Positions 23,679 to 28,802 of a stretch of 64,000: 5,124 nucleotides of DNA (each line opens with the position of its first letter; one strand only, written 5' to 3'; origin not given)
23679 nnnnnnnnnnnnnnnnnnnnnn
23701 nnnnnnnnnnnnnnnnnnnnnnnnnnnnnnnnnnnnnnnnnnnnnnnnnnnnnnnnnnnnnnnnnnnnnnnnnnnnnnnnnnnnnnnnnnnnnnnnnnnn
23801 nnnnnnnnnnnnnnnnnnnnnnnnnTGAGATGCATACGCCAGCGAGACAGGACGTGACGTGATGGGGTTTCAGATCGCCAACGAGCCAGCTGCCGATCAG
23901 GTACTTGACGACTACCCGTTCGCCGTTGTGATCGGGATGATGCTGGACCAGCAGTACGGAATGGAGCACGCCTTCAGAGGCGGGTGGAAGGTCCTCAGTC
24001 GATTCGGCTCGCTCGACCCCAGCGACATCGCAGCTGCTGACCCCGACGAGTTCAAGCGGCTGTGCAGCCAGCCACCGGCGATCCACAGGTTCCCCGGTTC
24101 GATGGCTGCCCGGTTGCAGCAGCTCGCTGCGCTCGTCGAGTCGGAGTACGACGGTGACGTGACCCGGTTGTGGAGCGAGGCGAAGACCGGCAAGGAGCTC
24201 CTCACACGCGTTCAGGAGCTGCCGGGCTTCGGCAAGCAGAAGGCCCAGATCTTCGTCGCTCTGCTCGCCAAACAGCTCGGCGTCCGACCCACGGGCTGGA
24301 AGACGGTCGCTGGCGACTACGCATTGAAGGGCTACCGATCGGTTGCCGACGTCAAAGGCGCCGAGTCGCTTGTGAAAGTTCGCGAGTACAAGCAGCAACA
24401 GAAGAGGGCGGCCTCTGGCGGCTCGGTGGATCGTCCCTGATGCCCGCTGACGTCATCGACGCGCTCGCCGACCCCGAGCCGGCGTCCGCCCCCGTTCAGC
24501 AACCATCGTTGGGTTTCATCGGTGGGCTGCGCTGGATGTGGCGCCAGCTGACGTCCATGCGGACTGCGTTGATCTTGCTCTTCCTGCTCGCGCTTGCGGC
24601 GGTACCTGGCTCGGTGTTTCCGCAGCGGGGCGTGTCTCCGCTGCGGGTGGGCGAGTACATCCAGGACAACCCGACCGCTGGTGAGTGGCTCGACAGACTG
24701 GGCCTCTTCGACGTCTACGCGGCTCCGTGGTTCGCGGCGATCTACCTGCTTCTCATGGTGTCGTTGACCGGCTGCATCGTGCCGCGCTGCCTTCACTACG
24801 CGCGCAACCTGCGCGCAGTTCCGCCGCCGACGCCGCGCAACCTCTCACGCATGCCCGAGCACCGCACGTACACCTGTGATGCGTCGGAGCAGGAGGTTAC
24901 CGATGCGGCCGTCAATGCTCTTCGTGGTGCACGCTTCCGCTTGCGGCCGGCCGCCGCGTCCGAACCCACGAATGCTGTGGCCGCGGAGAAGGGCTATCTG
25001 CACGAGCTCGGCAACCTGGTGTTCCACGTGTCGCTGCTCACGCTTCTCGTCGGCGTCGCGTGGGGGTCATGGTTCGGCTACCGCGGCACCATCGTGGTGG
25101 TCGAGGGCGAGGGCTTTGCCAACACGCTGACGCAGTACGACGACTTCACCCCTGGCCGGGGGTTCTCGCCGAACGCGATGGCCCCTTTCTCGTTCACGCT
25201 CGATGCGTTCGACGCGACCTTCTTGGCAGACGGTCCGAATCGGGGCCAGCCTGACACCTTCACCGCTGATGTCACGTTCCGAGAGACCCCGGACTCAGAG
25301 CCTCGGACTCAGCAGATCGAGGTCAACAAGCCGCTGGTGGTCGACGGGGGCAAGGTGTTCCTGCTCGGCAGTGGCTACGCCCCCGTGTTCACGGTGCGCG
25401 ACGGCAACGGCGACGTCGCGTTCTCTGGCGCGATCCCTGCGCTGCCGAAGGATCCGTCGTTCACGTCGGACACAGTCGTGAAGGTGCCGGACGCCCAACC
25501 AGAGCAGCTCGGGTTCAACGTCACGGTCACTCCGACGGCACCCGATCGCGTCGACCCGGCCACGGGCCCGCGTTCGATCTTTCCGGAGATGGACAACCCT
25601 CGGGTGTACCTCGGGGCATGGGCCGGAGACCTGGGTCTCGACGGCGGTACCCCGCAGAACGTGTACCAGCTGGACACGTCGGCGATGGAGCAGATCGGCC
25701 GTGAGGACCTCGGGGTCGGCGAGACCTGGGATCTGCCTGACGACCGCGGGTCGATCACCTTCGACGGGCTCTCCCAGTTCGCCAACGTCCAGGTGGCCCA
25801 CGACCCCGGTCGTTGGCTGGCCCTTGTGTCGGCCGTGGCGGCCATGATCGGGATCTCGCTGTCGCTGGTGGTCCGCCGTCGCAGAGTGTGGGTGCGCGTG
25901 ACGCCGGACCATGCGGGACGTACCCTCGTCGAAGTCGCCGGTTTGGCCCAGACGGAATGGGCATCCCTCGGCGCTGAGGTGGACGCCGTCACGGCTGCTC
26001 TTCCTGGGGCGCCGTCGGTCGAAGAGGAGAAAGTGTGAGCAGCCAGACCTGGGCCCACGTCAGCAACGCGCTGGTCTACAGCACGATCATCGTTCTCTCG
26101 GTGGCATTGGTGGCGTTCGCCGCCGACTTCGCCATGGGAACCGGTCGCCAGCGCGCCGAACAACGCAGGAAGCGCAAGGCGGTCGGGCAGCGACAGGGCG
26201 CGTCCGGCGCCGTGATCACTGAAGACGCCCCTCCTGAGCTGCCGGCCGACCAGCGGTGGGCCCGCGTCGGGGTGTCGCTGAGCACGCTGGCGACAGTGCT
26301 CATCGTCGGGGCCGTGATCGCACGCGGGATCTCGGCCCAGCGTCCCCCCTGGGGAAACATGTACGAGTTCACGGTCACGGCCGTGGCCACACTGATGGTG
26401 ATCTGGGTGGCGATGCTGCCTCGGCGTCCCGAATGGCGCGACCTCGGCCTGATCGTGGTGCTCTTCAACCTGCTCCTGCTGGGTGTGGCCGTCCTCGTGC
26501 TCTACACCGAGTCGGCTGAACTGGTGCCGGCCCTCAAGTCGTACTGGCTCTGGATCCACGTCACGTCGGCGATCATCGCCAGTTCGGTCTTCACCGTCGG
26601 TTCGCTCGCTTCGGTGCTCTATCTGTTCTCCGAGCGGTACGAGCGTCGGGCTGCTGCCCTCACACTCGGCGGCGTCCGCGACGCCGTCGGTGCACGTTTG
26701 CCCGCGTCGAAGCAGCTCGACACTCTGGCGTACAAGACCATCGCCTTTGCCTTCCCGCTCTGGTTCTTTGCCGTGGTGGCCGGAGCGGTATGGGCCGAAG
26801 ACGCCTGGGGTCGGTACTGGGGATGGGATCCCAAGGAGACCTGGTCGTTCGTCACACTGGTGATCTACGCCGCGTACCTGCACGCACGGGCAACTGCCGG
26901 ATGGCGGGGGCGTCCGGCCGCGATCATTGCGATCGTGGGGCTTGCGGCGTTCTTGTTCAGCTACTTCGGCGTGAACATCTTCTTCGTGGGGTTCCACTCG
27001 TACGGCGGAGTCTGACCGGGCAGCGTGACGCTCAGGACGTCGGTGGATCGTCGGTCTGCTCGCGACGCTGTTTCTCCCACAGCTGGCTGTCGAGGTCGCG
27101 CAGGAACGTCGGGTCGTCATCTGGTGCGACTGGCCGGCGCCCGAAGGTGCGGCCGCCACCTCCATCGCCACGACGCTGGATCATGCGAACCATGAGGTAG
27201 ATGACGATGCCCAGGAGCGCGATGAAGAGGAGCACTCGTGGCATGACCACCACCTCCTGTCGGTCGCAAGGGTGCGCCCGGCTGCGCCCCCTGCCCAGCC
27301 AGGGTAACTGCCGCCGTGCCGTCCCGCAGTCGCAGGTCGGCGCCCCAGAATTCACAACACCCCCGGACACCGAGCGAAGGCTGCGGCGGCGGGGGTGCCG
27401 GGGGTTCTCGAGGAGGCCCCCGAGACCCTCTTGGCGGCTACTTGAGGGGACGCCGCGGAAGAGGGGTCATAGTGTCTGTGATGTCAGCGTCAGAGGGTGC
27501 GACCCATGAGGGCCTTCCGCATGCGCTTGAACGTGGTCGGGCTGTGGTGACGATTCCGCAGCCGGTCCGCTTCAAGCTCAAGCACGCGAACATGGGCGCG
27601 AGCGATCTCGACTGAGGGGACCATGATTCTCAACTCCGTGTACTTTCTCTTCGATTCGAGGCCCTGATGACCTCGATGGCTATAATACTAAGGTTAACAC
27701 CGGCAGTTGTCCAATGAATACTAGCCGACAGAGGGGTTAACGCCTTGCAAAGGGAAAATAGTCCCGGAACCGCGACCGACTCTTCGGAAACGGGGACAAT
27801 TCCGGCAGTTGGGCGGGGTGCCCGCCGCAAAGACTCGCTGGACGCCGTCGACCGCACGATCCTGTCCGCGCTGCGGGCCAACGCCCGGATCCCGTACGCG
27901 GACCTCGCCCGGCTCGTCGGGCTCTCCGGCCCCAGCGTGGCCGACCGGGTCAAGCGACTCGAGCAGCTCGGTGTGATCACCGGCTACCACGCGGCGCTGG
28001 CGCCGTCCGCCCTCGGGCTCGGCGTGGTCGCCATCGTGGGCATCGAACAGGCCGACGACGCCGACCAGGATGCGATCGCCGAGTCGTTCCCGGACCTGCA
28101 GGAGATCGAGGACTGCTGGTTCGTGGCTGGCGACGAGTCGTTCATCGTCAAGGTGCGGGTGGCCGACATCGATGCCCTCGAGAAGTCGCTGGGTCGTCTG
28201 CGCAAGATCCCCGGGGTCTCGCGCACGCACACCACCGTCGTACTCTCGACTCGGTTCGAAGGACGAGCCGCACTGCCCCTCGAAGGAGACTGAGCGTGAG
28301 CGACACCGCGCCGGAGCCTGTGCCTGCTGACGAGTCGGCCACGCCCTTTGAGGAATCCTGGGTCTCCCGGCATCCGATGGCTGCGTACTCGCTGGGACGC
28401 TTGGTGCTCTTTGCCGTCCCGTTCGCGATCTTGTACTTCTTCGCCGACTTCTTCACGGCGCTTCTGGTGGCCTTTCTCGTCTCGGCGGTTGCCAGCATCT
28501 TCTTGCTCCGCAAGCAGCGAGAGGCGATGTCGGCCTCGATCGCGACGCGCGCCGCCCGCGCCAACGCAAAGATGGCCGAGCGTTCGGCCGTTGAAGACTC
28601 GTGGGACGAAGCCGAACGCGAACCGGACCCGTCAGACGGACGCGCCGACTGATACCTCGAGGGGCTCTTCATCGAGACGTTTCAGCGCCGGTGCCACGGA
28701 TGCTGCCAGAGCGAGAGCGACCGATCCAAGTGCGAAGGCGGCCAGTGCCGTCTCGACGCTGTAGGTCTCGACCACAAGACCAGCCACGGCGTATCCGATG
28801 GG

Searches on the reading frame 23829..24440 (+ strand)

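Call 61: search_protein_families(library=pfam, proteins=[window:23829-24440:+], max_evalue=0.0001)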
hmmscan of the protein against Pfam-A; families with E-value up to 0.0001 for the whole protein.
window:23829-24440:+ (203 aa): 1 family
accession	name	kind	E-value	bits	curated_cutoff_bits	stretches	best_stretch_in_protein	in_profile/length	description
PF00730.31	HhH-GPD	-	2.3e-06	28.4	26.2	1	35-143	1-67/108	HhH-GPD superfamily base excision DNA repair protein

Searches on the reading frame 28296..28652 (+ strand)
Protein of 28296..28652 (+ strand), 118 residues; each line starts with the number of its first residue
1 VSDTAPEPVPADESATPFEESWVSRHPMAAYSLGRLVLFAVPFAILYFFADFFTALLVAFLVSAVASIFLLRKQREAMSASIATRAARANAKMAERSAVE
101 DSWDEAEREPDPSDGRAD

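Call 71: search_protein_families(library=pfam, proteins=[window:28296-28652:+], max_evalue=0.0001)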
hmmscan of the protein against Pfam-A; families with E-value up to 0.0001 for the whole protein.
window:28296-28652:+ (118 aa): 1 family
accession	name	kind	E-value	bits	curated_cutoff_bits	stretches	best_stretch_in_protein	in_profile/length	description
PF14012.11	DUF4229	-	1.2e-12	48.1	27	1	30-88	2-67/68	Protein of unknown function (DUF4229)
